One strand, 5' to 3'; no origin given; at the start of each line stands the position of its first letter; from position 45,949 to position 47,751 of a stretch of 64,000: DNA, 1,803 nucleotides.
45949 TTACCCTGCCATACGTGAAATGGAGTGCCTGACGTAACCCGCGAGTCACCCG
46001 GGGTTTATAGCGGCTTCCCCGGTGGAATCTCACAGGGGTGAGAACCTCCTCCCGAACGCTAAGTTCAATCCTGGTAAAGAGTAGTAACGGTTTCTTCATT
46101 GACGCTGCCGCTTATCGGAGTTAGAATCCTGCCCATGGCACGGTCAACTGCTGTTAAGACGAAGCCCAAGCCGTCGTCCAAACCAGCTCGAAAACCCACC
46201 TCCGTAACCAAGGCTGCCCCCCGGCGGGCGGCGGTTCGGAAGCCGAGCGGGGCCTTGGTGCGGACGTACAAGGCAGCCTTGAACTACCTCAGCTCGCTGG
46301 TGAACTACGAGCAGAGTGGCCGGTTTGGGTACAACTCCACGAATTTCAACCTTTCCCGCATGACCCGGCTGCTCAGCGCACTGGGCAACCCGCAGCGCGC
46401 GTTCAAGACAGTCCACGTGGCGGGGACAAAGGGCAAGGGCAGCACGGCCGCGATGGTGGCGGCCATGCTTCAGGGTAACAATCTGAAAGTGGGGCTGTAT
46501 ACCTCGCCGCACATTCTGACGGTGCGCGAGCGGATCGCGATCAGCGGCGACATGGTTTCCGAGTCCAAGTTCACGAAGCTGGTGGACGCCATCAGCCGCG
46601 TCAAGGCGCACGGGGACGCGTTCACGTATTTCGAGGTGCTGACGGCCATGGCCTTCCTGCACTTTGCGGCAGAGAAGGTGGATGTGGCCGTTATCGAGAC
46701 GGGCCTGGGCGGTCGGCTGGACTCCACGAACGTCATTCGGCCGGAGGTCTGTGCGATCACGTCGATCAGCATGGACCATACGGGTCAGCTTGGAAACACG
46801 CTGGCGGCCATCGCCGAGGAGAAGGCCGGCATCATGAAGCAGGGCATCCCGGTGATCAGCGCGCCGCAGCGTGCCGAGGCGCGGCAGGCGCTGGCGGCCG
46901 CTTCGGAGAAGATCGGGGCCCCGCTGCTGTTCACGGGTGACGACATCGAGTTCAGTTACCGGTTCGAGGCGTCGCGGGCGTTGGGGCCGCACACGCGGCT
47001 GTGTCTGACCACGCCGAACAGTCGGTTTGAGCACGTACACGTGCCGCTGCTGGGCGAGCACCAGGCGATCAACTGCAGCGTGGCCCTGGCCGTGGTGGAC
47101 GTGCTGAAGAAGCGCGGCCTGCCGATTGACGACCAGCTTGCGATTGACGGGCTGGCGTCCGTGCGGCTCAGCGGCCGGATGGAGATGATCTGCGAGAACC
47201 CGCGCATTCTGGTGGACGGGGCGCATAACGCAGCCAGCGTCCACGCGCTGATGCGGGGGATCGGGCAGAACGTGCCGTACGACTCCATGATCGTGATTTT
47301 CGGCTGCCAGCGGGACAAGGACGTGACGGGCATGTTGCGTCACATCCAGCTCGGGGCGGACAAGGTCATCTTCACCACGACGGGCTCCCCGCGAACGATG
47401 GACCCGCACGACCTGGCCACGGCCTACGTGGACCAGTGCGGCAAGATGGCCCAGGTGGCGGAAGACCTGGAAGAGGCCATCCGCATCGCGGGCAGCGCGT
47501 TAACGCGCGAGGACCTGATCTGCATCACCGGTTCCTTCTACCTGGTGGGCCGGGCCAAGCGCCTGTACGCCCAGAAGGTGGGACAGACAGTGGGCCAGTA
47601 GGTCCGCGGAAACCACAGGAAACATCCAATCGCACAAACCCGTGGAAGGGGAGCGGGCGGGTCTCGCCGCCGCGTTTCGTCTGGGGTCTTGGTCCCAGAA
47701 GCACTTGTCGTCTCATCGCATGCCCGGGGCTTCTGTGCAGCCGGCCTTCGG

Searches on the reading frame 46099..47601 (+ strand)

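Call 3: search_protein_families(library=pfam, proteins=[window:46099-47601:+])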
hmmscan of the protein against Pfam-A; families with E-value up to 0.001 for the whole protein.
window:46099-47601:+ (500 aa): 2 families
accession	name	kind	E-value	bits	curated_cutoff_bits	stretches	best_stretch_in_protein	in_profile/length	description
PF02875.26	Mur_ligase_C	-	2.9e-22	80.3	28.4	1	359-480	1-127/127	Mur ligase, glutamate ligase domain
PF08245.18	Mur_ligase_M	-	2.2e-15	57.6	24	1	107-333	1-200/200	Mur ligase middle domain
